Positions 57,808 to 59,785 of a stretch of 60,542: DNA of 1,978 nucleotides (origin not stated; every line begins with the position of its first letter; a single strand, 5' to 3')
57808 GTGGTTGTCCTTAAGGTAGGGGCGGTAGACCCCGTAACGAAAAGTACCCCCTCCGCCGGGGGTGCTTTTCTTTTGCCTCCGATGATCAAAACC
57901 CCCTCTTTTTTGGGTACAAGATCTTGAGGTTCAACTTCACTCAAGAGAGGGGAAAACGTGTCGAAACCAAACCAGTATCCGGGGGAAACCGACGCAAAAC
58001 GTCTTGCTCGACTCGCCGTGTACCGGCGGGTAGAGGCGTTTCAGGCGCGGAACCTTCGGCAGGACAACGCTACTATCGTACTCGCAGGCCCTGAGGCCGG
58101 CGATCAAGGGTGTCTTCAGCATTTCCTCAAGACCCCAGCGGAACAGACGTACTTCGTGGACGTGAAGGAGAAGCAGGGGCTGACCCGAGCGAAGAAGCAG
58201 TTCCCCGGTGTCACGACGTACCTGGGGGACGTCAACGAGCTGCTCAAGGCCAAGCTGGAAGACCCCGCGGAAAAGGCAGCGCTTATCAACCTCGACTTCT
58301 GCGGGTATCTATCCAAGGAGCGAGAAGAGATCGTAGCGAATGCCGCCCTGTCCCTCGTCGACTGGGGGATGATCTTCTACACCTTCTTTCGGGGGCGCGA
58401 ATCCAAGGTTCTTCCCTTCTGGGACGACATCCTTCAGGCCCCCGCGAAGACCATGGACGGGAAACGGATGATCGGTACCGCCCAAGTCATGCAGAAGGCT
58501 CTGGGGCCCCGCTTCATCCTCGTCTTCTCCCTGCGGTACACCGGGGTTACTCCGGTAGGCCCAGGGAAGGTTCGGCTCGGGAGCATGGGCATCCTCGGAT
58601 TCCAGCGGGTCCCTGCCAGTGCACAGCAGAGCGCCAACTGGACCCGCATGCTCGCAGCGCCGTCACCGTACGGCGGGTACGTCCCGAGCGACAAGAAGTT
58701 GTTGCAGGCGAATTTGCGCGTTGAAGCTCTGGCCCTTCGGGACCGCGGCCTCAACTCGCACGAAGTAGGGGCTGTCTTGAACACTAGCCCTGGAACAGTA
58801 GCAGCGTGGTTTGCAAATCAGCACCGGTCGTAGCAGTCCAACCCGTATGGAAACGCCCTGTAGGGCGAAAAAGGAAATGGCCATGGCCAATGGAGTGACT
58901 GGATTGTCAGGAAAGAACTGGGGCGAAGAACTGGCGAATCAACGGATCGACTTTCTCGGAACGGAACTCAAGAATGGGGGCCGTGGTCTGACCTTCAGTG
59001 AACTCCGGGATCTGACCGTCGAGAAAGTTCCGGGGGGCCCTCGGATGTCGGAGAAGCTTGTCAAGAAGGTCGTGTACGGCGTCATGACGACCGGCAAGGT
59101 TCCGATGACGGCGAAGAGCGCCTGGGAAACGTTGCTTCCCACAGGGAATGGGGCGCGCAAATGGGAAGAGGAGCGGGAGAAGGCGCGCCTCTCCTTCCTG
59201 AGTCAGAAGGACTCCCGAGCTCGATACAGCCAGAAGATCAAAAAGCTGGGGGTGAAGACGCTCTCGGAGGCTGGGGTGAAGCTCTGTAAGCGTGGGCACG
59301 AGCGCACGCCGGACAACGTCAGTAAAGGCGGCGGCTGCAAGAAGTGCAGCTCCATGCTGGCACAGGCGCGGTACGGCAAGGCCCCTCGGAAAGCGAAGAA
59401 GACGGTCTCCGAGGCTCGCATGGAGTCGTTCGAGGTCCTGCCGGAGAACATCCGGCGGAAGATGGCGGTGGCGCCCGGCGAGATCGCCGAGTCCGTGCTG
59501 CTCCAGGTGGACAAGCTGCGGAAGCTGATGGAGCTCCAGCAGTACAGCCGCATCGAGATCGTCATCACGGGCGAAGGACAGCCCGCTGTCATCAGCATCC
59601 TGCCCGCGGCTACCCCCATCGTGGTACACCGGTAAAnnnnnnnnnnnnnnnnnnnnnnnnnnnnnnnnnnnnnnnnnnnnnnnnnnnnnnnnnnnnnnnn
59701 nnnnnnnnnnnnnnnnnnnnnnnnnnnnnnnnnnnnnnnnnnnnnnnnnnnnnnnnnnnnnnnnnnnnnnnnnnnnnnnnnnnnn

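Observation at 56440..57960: Cassette of small genes, each with its own conserved promoter-like motif and 3' hairpin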

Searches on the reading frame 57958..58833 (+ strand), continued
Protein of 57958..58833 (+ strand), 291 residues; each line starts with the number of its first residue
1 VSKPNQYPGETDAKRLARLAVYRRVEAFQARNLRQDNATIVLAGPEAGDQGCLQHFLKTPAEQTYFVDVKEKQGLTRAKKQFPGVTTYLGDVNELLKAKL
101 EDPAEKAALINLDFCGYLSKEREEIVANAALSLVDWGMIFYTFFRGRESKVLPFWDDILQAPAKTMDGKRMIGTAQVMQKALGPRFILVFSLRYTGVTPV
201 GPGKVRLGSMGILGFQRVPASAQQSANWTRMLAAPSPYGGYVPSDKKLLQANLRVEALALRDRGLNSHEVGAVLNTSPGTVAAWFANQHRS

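Call 72: fold_search(model_id=the predicted structure, library=pdb)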
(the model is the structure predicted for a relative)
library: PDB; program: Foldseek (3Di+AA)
matches with E <= 10: 1743; with E <= 0.001: 823
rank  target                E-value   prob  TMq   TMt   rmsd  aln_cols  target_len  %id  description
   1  5t6b_A                1.7e-07  1.00  0.43  0.32  14.6       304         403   16  X-ray structure of the KijD1 C3-methyltransfeerase, converted to monomeric form (released 2016-09-14)
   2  5t6b_B                2.1e-07  1.00  0.43  0.32  14.7       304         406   15  X-ray structure of the KijD1 C3-methyltransfeerase, converted to monomeric form (released 2016-09-14)
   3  3h2b_A                2.2e-07  1.00  0.39  0.55  10.7       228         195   12  Crystal structure of the SAM-dependent methyltransferase cg3271 from Corynebacterium glutamicum in complex with S-aden (released 2009-04-28)
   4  3ndi                  2.9e-07  1.00  0.44  0.33  14.2       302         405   16  X-ray Structure of a C-3'-Methyltransferase in Complex with S-adenosylmethionine and dTMP (released 2010-06-30)
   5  3h2b_B                3.5e-07  1.00  0.37  0.52  11.8       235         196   13  Crystal structure of the SAM-dependent methyltransferase cg3271 from Corynebacterium glutamicum in complex with S-aden (released 2009-04-28)
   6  4e31                  3.5e-07  1.00  0.43  0.33  14.2       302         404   15  X-ray Structure of the Y76F mutant of TcaB9, a C-3'-Methyltransferase, in Complex with S-Adenosyl-L-Homocysteine and Sug (released 2012-04-25)
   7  5t6b_D                5.0e-07  1.00  0.43  0.33  14.2       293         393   16  X-ray structure of the KijD1 C3-methyltransfeerase, converted to monomeric form (released 2016-09-14)
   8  5t67_A                5.0e-07  1.00  0.44  0.33  14.2       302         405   14  x-ray structure of the KijD1 C3-methyltransferase from Actinomadura kijaniata in complex with SAH and dTDP-sugar produ (released 2016-09-14)
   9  5t64_A                5.3e-07  1.00  0.43  0.33  14.1       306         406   16  X-ray structure of the C3-methyltransferase KijD1 from Actinomadura kijaniata in complex with TDP and SAH (released 2016-09-14)
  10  5t64_B                5.6e-07  1.00  0.43  0.33  14.0       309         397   16  X-ray structure of the C3-methyltransferase KijD1 from Actinomadura kijaniata in complex with TDP and SAH (released 2016-09-14)
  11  4e2w                  6.3e-07  1.00  0.43  0.33  14.0       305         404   15  X-ray Structure of the H181N mutant of TcaB9, a C-3'-Methyltransferase, in Complex with S-Adenosyl-L-Homocysteine and Su (released 2012-04-25)
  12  4e2y                  6.6e-07  1.00  0.42  0.32  14.4       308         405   16  X-ray Structure of the E224Q mutant of TcaB9, a C-3'-Methyltransferase, in Complex with S-Adenosyl-L-Homocysteine and Su (released 2012-04-25)
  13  5t67_B                9.4e-07  1.00  0.44  0.34  14.1       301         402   17  x-ray structure of the KijD1 C3-methyltransferase from Actinomadura kijaniata in complex with SAH and dTDP-sugar produ (released 2016-09-14)
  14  9bxh                  1.0e-06  1.00  0.48  0.57   6.1       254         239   11  OvsM from Marinimicrobium koreense, a SAM-dependent N-methyltransferase involved in ovoselenol biosynthesis (released 2025-01-08)
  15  9k2f_D                1.1e-06  1.00  0.42  0.52   8.5       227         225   14  Crystal Structure of CyaF/SAH in open conformational state (released 2025-10-22)
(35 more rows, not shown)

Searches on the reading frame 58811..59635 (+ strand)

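Call 11: search_protein_families(library=pfam, proteins=[window:58811-59635:+], max_evalue=0.1)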
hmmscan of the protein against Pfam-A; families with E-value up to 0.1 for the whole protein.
window:58811-59635:+ (274 aa): 0 families

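Call 23: search_protein_families(library=phrogs, proteins=[window:58811-59635:+], max_evalue=0.01)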
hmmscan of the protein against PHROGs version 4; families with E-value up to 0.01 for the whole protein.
window:58811-59635:+ (274 aa): 1 family
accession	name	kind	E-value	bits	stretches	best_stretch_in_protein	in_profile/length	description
phrog_1492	-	DNA, RNA and nucleotide metabolism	0.0058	16.8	1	156-203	170-222/414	HNH endonuclease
